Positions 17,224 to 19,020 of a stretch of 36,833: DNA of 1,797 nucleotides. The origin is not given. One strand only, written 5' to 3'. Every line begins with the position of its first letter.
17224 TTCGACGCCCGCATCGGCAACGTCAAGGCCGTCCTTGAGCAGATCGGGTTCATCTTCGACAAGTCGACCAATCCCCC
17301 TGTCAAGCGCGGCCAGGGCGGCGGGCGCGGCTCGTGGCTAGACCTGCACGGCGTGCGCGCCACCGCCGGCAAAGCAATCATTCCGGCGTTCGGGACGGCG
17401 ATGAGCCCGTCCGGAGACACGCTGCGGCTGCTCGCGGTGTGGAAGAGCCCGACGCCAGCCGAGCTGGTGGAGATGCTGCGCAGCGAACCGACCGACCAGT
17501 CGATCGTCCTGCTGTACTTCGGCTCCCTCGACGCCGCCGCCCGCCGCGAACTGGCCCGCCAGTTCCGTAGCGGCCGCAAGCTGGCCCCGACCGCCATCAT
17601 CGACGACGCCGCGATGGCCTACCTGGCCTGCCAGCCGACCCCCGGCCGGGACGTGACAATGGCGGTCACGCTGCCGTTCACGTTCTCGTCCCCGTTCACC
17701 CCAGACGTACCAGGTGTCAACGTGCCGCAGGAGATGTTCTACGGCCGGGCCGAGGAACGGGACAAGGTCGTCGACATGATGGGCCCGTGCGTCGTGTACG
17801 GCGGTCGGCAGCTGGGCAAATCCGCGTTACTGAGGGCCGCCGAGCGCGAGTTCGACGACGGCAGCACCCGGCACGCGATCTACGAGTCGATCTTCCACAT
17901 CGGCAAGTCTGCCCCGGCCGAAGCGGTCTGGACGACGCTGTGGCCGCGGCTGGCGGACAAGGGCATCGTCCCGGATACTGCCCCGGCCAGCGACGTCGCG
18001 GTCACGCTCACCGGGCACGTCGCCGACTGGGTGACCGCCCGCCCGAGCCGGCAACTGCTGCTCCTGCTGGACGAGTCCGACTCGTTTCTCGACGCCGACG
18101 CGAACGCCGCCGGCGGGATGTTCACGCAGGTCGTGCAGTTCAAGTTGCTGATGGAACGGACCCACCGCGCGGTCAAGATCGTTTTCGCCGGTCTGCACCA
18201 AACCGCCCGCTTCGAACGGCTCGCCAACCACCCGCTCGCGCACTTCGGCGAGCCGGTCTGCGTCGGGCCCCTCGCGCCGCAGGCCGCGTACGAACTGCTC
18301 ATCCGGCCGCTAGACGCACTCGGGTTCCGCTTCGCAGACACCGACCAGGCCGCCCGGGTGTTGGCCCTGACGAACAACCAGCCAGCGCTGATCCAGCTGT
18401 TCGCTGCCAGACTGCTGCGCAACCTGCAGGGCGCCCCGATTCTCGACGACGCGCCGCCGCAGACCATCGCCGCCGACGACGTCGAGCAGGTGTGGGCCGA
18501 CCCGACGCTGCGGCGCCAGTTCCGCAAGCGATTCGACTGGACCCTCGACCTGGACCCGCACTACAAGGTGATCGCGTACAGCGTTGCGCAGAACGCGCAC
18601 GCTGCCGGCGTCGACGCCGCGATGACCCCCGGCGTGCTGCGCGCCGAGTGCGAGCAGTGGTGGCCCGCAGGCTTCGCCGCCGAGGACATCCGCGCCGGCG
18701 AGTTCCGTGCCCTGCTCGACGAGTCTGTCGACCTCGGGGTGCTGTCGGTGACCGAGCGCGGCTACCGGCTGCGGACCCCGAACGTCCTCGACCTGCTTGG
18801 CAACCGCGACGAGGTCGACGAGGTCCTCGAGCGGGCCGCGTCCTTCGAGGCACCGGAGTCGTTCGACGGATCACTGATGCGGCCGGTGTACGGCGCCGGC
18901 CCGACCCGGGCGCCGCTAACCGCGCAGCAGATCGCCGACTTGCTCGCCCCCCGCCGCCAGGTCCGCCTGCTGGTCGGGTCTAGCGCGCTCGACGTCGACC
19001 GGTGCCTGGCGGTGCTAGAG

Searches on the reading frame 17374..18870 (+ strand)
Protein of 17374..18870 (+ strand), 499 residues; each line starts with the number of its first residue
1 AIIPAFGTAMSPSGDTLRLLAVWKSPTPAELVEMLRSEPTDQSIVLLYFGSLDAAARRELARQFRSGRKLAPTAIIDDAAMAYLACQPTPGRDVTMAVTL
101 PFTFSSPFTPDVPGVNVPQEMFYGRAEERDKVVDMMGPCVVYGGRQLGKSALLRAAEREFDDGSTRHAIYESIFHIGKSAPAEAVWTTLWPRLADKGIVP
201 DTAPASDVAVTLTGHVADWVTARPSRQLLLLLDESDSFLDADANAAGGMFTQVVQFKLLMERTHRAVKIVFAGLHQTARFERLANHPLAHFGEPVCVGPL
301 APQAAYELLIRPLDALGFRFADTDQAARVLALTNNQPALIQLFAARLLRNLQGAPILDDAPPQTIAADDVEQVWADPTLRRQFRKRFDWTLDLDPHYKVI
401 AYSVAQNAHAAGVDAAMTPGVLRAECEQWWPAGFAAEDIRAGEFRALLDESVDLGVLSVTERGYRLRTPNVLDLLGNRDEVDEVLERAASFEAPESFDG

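Call 29: search_protein_families(library=pfam, proteins=[window:17374-18870:+], max_evalue=10)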
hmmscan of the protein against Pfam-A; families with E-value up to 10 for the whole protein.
seq(499 aa): 4 families
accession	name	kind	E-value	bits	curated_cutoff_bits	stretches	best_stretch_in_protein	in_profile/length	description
PF20703.3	nSTAND1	-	0.00061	20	27.1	1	119-342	13-228/379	Novel STAND NTPase 1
PF13401.12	AAA_22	-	0.0051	17.6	27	1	138-275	7-124/130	AAA domain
PF13191.12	AAA_16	-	0.011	16.7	32.6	1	122-245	2-151/167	AAA ATPase domain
PF01637.24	ATPase_2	-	0.081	13.2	33.2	1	138-172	22-55/225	ATPase domain predominantly from Archaea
